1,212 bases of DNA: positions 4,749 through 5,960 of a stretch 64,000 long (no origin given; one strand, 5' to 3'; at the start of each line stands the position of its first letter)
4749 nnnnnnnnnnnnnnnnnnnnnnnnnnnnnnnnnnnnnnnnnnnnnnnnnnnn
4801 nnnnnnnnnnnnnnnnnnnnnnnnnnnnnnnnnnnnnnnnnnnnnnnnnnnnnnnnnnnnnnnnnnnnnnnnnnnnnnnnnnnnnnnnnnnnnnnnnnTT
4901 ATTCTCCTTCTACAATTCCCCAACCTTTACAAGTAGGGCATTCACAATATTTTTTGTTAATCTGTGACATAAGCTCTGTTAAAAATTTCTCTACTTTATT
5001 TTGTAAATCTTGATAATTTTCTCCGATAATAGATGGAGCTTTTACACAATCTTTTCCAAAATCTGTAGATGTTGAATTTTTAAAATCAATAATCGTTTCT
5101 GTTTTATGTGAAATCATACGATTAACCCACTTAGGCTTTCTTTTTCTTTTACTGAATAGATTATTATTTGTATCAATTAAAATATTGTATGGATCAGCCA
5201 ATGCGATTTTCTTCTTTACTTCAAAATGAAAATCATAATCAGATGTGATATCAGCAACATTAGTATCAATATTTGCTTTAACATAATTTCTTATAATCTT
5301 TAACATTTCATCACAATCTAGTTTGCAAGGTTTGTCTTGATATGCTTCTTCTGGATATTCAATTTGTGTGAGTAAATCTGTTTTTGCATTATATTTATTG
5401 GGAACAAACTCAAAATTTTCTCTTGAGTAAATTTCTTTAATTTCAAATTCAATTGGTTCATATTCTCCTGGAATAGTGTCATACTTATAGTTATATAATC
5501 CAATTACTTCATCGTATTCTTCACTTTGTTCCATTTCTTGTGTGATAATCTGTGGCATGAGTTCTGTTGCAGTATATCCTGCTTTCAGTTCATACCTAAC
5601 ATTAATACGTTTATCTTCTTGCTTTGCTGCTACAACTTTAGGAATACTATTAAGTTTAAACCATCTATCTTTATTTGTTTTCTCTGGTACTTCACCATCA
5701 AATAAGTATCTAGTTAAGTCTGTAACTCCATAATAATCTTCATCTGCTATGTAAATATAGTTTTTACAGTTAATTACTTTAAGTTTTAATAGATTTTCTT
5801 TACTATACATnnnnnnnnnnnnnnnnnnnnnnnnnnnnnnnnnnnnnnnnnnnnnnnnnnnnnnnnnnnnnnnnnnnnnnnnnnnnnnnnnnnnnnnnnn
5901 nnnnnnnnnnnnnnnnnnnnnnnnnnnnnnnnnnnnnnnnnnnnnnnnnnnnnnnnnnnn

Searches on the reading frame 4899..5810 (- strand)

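Call 61: search_protein_families(library=phrogs, proteins=[window:4899-5810:-], max_evalue=0.00001)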
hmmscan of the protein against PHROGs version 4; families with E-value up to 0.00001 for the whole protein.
window:4899-5810:- (303 aa): 1 family
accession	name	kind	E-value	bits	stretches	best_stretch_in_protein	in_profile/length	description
phrog_20113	-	unknown function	3.9e-46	158.8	1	24-300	24-329/333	-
